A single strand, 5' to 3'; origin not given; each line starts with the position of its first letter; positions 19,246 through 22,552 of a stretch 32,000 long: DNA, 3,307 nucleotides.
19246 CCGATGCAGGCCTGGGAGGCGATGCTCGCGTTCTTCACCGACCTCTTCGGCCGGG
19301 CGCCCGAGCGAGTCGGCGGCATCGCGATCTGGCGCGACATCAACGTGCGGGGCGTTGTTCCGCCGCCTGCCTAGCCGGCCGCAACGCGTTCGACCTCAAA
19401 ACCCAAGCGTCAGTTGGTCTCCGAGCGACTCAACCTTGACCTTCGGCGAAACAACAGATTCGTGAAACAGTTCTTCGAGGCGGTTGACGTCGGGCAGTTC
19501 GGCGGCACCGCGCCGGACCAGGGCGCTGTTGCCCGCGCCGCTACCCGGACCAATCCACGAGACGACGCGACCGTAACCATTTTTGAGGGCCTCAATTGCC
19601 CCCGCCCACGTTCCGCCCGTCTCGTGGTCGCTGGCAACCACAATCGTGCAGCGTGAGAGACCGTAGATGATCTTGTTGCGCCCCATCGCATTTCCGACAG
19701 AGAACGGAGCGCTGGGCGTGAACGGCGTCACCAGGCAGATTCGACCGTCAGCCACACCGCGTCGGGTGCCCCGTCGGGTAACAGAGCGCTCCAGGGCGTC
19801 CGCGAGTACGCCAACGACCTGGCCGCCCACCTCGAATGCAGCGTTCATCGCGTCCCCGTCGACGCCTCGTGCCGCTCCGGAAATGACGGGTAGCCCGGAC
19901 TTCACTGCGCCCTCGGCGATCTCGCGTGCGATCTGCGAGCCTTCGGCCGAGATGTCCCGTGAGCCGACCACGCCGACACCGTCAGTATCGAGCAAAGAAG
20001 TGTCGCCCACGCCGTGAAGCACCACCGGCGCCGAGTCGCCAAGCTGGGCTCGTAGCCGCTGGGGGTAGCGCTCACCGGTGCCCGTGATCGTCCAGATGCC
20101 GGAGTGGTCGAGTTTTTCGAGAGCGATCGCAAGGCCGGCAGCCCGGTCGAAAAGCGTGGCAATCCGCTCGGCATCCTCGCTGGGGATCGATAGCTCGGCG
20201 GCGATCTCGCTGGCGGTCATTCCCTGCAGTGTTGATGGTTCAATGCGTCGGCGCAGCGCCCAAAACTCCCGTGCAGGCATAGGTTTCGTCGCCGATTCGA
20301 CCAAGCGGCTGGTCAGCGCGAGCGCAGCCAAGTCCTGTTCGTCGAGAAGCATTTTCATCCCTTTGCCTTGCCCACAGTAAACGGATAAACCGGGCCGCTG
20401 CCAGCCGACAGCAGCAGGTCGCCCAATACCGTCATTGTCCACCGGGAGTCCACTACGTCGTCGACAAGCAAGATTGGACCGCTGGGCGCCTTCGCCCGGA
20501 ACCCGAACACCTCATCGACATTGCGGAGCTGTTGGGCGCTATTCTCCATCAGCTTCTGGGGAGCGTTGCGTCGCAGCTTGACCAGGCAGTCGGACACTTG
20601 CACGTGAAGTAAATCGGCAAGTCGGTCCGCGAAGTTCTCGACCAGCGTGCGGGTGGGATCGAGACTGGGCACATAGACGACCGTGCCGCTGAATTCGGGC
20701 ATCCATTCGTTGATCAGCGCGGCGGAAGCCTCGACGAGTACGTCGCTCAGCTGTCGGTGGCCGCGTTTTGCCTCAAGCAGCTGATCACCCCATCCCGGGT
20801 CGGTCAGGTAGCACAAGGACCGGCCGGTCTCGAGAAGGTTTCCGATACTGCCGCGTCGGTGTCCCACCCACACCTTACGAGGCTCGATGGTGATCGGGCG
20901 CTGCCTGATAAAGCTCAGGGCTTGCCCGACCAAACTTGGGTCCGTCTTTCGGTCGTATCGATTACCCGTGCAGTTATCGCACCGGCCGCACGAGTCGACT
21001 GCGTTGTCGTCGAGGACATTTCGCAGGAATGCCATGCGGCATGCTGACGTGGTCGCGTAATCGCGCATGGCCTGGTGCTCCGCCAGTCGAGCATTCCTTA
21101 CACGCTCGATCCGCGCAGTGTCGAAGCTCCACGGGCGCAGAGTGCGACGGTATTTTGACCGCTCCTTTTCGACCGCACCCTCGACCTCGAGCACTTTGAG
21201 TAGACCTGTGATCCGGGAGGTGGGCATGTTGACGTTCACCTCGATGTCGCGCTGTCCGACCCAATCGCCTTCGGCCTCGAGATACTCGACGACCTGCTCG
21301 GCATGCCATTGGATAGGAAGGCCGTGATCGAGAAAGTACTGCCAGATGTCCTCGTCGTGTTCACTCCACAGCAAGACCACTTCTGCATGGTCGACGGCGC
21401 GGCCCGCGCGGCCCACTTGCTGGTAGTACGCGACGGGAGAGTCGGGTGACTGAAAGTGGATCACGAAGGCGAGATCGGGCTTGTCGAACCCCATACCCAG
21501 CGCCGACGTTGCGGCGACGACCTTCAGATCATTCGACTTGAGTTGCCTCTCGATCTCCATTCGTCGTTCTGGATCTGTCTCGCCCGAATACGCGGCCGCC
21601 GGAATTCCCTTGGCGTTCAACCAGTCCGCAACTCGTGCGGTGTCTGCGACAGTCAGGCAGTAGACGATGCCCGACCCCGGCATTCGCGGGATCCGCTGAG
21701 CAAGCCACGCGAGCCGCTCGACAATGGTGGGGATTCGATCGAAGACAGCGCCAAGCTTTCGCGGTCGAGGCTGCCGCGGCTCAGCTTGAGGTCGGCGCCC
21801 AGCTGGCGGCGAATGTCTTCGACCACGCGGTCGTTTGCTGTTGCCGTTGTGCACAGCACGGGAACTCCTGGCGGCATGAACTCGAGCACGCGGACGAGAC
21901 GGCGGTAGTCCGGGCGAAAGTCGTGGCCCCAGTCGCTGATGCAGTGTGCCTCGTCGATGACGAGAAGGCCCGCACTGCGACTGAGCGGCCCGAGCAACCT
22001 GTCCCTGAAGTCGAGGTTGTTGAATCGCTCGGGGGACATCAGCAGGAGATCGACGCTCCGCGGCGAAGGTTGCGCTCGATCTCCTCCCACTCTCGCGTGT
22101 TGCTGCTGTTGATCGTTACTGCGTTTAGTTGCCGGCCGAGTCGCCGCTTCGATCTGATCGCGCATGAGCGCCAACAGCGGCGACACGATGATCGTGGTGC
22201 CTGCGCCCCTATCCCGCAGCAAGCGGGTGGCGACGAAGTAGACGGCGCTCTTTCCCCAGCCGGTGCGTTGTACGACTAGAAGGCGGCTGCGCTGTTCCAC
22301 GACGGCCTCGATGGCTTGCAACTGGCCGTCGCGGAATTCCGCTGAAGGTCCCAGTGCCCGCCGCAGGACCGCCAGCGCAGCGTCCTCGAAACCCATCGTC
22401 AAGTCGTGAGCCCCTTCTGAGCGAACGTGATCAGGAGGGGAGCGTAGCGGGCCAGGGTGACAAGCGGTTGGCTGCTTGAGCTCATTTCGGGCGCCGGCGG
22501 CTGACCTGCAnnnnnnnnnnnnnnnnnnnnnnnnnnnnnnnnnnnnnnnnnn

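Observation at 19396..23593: HNH endonuclease, RecQ-PRTase and DprA-like protein in a row: a psyrTA/rqlHI-type module with an extra nuclease gene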

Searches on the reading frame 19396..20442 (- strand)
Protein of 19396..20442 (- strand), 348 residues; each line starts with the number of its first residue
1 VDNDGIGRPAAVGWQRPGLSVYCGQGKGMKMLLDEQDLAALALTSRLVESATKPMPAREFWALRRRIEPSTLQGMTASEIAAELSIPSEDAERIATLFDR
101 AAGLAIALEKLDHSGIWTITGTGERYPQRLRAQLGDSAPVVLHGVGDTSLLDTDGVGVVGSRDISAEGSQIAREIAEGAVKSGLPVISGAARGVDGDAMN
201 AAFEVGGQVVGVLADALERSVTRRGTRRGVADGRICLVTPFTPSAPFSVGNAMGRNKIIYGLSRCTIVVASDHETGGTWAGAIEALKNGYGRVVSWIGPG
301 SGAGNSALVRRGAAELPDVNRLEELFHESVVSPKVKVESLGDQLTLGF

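Call 3: search_protein_families(library=pfam, proteins=[window:19396-20442:-], max_evalue=0.01)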
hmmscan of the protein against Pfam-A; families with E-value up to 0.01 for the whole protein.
window:19396-20442:- (348 aa): 2 families
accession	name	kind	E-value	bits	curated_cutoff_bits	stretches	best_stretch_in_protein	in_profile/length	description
PF02481.21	DNA_processg_A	-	8.2e-36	123.6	29.6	1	112-289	3-181/212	DNA recombination-mediator protein A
PF18306.6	LDcluster4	-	1.1e-06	28.8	26.3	1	156-270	4-101/151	SLOG cluster4 family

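Call 4: search_protein_families(library=padloc, proteins=[window:19396-20442:-], max_evalue=0.01)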
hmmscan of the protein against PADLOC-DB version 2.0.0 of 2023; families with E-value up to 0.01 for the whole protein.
window:19396-20442:- (348 aa): 3 families
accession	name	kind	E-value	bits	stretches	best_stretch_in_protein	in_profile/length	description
PDLC03927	PsyrA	-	4.8e-90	300.5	1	31-328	1-308/398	-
PDLC03961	ShosA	-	5.9e-27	92.7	1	89-288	52-251/303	-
PDLC02997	ShosA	-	2.9e-11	41.2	1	107-276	86-255/327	-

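Call 5: search_protein_families(library=ncbifam, proteins=[window:19396-20442:-], max_evalue=0.01)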
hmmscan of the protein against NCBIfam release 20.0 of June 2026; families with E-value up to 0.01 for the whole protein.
window:19396-20442:- (348 aa): 3 families
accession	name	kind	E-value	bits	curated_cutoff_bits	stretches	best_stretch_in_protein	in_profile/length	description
TIGR00732.1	dprA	equivalog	5.8e-28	97.6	191.15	1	111-319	4-213/220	DNA-processing protein DprA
NF008007.0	PRK10736.1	equivalog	9.8e-24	84.2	495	1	102-324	58-281/374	DNA-protecting protein DprA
TIGR00725.1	TIGR00725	hypoth_equivalog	0.002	17.6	106.9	1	156-215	4-63/159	TIGR00725 family protein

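Call 82: search_solved_structures(query=window:19399-20358:-, max_evalue=0.001)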
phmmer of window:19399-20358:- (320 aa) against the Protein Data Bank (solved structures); distinct sequences matched with E-value up to 0.001: 7.
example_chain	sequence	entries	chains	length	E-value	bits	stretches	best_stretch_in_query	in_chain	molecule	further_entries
3uqz_A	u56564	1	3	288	7.3e-11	45.5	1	109-260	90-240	DNA processing protein DprA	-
9vzo_A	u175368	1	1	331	2.1e-08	37.4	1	80-242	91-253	DprA-like antitoxin protein ShosA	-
8zva_A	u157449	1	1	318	2.2e-08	37.4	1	80-242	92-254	DNA processing protein DprA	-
5mll_A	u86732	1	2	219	4.4e-05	26.6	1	110-251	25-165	DNA processing chain A (DprA)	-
4ljr_A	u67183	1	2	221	4.5e-05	26.5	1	110-251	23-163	DNA processing chain A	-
4ljk_A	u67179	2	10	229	5e-05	26.4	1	110-251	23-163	DNA processing chain A (DprA)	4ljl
3maj_A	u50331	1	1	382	0.0003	23.8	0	95-190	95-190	DNA processing chain A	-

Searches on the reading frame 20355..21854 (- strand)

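Call 3: search_protein_families(library=pfam, proteins=[window:20355-21854:-], max_evalue=0.01)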
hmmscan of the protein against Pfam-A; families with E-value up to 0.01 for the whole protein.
window:20355-21854:- (499 aa): 3 families
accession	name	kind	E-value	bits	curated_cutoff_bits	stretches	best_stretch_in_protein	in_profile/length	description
PF00271.37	Helicase_C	-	3.2e-17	63.2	23.5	1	58-153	14-109/110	Helicase conserved C-terminal domain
PF16124.10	RecQ_Zn_bind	-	3.7e-07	31.2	25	1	250-296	18-66/66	RecQ zinc-binding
PF24034.1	DUF7343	-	0.0024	18.1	27.6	1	185-232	5-52/62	Domain of unknown function (DUF7343)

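Call 4: search_protein_families(library=padloc, proteins=[window:20355-21854:-], max_evalue=0.01)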
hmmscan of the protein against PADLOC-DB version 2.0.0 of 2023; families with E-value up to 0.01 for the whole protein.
window:20355-21854:- (499 aa): 37 families (the best 25 are shown)
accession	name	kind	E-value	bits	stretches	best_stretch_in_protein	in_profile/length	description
PDLC03928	PsyrT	-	8e-149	495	1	42-497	224-684/689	-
PDLC02870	DpdF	-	3.9e-41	139.2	1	46-299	213-470/534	DpdF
PDLC02864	DpdF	-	1.4e-37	127.8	1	58-223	232-389/610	DpdF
PDLC02861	DpdF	-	2e-33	113.6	2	60-178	240-358/611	DpdF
PDLC02863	DpdF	-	4.9e-26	89.6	2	59-168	50-159/488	DpdF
PDLC02865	DpdF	-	3.5e-22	75.9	1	62-297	980-1212/1499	DpdF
PDLC02855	DpdF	-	1.7e-19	67.6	1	52-164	367-480/825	DpdF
PDLC02867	DpdF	-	9.5e-17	58.6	1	50-167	364-482/855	DpdF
PDLC02866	DpdF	-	2.4e-16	58.1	1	274-493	1-250/255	DpdF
PDLC02869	DpdF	-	2.4e-15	54.6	1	430-494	3-67/74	DpdF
PDLC02872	DpdF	-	1.2e-14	51.8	1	45-170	381-512/859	DpdF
PDLC02862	DpdF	-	3.5e-13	46.3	1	55-164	353-464/811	DpdF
PDLC02860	DpdF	-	3.6e-13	47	1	52-164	107-218/547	DpdF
PDLC02857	DpdF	-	2.7e-12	43.6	1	86-167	456-542/911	DpdF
PDLC01089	C3a193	-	4.2e-10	36.7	1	62-155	490-584/983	poss. alt. Cas3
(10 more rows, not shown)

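Call 5: search_protein_families(library=ncbifam, proteins=[window:20355-21854:-], max_evalue=0.01)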
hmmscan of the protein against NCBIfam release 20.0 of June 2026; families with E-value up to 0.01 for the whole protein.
window:20355-21854:- (499 aa): 25 families
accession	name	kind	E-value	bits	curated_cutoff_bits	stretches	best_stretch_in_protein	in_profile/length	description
TIGR01389.1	recQ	equivalog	3e-37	128.4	640.2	2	58-178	223-343/591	DNA helicase RecQ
TIGR00614.1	recQ_fam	subfamily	1.8e-31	109.5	219.8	1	60-171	227-338/470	RecQ family ATP-dependent DNA helicase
NF008279.0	PRK11057.1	equivalog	1.4e-27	96.4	1015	1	60-168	237-345/608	ATP-dependent DNA helicase RecQ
NF041063.1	DpdF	equivalog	1.1e-22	80.5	550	1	39-170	357-489/813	protein DpdF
TIGR03817.1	DECH_helic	hypoth_equivalog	2.9e-12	45.7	874.1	1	86-177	306-395/742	helicase/secretion neighborhood putative DEAH-box helicase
NF008394.0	PRK11192.1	equivalog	1.1e-11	44.2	507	1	62-170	250-358/441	ATP-dependent RNA helicase SrmB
NF008744.0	PRK11776.1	equivalog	9e-11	41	524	1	58-172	241-355/460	ATP-dependent RNA helicase DbpA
NF010338.0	PRK13767.1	equivalog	6e-10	38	849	1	94-156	326-388/877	ATP-dependent helicase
NF053631.1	RNA_helic_CshA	equivalog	7.8e-10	38.2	646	1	59-159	237-337/434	degradosome RNA helicase CshA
TIGR04121.1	DEXH_lig_assoc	equivalog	4.2e-09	34.7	850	1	85-162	278-355/804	ligase-associated DNA damage response DEXH box helicase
NF002340.1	PRK01297.1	equivalog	4.5e-09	35.6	564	1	71-167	261-357/372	ATP-dependent RNA helicase RhlB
NF053710.1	RNA_heli_RhlE2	exception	5.4e-09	35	925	1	63-168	253-358/635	RNA helicase RhlE2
NF007882.0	PRK10590.1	equivalog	5.5e-09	35.5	743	1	64-162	250-348/456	ATP-dependent RNA helicase RhlE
NF007284.0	PRK09751.1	equivalog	9.4e-09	33.1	1496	1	86-164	352-430/1538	ATP-dependent helicase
NF003419.0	PRK04837.1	equivalog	1.2e-07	30.9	588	1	58-162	255-359/424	ATP-dependent RNA helicase RhlB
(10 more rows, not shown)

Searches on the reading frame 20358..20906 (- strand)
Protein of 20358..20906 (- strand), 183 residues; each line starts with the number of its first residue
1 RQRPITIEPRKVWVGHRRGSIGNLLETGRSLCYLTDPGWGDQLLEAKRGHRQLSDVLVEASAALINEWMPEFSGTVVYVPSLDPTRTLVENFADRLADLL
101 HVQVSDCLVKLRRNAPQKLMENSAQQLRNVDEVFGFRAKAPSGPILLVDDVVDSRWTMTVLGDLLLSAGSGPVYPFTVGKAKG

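Call 81: search_solved_structures(query=window:20358-20906:-, max_evalue=1)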
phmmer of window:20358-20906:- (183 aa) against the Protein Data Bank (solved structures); distinct sequences matched with E-value up to 1: 11.
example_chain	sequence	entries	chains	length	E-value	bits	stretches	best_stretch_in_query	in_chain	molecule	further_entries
9gtk_B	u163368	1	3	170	0.2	14.7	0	21-62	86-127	DARPin 784_F5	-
1dkr_A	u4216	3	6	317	0.28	14.2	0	115-175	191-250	PHOSPHORIBOSYL PYROPHOSPHATE SYNTHETASE | PROTEIN (PHOSPHORIBOSYL PYROPHOSPHATE SYNTHETASE) | RIBOSE-PHOSPHATE PYROPHOSPHOKINASE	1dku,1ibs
8q6f_A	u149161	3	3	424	0.29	14.2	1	65-143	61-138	Phosphatidylinositol 4-kinase beta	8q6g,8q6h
9ubg_A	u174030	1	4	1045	0.3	14.1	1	48-114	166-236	Pyruvate carboxylase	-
9vmh_A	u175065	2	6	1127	0.34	13.9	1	48-114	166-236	Pyruvate carboxylase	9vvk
4jb8_P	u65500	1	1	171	0.42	13.6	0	12-68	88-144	DARPin C7_16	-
9jmc_R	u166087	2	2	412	0.45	13.5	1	29-86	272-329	Motilin receptor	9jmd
2ntv_A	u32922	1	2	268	0.55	13.2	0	34-81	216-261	Enoyl-[ACP] reductase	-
7ujj_G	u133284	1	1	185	0.57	13.2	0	23-63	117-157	DARPin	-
7k73_A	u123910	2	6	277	0.6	13.1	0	26-81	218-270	Enoyl-[acyl-carrier-protein] reductase [NADH]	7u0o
8ibu_R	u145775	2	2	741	0.6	13.1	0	29-86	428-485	Soluble cytochrome b562,Motilin receptor,Fusion tag | Soluble cytochrome b562,Motilin receptor,Soluble cytochrome b562, motilin receptor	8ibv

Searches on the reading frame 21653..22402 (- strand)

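Call 3: search_protein_families(library=pfam, proteins=[window:21653-22402:-], max_evalue=0.01)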
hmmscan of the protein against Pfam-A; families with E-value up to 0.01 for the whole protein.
window:21653-22402:- (249 aa): 2 families
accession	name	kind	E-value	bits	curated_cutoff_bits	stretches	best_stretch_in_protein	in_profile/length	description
PF00270.35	DEAD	-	8.9e-24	84.5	26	1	25-196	2-166/167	DEAD/DEAH box helicase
PF04851.21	ResIII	-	7.3e-10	39.4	22.5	1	22-158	3-140/164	Type III restriction enzyme, res subunit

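Call 4: search_protein_families(library=padloc, proteins=[window:21653-22402:-], max_evalue=0.01)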
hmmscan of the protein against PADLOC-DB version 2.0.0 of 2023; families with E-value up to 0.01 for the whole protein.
window:21653-22402:- (249 aa): 19 families
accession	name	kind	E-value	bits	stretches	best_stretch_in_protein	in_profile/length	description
PDLC03928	PsyrT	-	3.3e-89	298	1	7-223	6-222/689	-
PDLC02864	DpdF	-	4.8e-47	159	1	7-219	8-212/610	DpdF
PDLC02861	DpdF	-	3.3e-40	136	1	6-218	13-217/611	DpdF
PDLC02870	DpdF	-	3.8e-40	135.9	1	21-223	12-207/534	DpdF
PDLC02865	DpdF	-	2e-27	93.2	1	13-214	751-941/1499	DpdF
PDLC02859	DpdF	-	1.4e-24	84.5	1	20-226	98-299/545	DpdF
PDLC01089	C3a193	-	2.4e-20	70.5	1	36-191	265-421/983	poss. alt. Cas3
PDLC02868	DpdF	-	3.4e-19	66.1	1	21-200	337-516/1078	DpdF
PDLC02872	DpdF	-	1.2e-15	55.1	1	14-174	149-323/859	DpdF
PDLC02862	DpdF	-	2.9e-09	33.4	1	19-173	113-283/811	DpdF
PDLC02855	DpdF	-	3e-09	33.7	1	26-198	143-327/825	DpdF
PDLC02858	DpdF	-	6.2e-07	26.4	1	21-217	150-345/504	DpdF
PDLC03960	SngC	-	2e-06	24.8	1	22-172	24-181/720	-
PDLC02857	DpdF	-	5.5e-06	22.7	1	25-170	181-336/911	DpdF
PDLC02707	PbeA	-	7.8e-06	22.7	1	21-155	251-390/672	PbeA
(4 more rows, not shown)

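Call 5: search_protein_families(library=ncbifam, proteins=[window:21653-22402:-], max_evalue=0.01)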
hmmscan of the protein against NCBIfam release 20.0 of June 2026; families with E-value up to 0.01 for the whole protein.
window:21653-22402:- (249 aa): 5 families
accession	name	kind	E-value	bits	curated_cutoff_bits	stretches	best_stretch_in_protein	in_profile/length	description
TIGR01389.1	recQ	equivalog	2.4e-40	138.6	640.2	1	12-221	4-205/591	DNA helicase RecQ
TIGR00614.1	recQ_fam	subfamily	3.2e-36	125.1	219.8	1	21-219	10-203/470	RecQ family ATP-dependent DNA helicase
NF008279.0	PRK11057.1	equivalog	9.8e-34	116.7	1015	1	7-218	11-214/608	ATP-dependent DNA helicase RecQ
NF041063.1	DpdF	equivalog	2.4e-17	62.8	550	1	25-201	143-334/813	protein DpdF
TIGR04121.1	DEXH_lig_assoc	equivalog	0.00086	17.1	850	1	25-154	16-151/804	ligase-associated DNA damage response DEXH box helicase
